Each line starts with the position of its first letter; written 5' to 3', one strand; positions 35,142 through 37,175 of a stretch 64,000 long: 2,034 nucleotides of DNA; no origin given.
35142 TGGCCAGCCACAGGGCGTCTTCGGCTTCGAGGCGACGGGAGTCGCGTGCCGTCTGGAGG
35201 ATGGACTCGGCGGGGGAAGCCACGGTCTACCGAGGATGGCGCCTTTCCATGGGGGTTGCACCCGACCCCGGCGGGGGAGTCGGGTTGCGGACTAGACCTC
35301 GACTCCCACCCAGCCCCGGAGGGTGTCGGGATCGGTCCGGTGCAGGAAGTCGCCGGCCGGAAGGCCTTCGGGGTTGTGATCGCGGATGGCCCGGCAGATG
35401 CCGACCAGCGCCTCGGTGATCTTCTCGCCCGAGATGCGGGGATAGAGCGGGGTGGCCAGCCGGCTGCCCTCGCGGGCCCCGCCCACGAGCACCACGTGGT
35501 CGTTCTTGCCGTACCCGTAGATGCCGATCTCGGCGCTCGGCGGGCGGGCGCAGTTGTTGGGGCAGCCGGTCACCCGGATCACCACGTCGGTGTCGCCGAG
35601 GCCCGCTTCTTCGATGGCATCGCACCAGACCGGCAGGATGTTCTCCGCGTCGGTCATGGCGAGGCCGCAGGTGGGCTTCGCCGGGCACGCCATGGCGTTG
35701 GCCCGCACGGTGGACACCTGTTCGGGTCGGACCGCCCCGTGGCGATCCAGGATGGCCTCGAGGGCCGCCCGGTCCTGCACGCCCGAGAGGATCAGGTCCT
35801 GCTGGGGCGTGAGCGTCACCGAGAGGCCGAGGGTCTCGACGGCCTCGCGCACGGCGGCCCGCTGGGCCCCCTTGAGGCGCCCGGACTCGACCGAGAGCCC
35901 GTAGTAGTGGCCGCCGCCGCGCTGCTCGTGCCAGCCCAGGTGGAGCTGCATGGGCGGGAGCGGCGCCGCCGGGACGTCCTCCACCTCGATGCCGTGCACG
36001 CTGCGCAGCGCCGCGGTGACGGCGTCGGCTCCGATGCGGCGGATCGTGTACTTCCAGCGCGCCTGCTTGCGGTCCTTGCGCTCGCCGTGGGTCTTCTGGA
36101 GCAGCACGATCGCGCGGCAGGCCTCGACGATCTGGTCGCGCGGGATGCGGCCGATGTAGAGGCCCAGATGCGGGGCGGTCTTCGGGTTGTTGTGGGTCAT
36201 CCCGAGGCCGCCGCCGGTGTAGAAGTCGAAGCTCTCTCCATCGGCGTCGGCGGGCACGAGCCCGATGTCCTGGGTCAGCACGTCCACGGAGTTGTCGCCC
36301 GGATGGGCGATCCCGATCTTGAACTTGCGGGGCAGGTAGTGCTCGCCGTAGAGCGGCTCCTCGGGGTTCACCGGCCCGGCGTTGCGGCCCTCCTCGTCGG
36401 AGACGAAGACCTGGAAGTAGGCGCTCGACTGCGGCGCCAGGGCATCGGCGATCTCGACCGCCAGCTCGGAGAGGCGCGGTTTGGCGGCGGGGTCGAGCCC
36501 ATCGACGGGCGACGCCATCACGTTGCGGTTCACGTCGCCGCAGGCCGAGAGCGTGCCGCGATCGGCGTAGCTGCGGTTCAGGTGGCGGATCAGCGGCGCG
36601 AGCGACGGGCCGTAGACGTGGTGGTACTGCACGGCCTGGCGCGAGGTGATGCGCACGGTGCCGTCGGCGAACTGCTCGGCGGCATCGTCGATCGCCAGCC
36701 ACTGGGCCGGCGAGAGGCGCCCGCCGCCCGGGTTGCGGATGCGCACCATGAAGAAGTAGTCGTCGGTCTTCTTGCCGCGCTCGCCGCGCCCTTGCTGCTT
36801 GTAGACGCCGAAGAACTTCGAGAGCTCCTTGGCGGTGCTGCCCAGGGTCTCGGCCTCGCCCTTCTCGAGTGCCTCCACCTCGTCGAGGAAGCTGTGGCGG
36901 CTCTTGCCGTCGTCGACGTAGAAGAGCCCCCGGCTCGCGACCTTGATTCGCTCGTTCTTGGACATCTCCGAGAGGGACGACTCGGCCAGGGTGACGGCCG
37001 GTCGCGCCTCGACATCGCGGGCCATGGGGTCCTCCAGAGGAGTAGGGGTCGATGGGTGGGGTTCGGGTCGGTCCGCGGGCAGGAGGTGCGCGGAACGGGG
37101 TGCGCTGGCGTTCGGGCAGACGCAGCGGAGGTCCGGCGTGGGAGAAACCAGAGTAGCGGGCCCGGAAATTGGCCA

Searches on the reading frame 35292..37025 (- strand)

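Call 51: search_protein_families(library=pfam, proteins=[window:35292-37025:-], max_evalue=0.0001)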
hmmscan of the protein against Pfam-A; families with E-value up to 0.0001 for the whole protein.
window:35292-37025:- (577 aa): 2 families
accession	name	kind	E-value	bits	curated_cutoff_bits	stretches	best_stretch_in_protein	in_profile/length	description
PF01077.27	NIR_SIR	-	8e-35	120.1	27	2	167-340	6-150/158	Nitrite and sulphite reductase 4Fe-4S domain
PF03460.22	NIR_SIR_ferr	-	3.9e-27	94.2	24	2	85-150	3-67/69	Nitrite/Sulfite reductase ferredoxin-like half domain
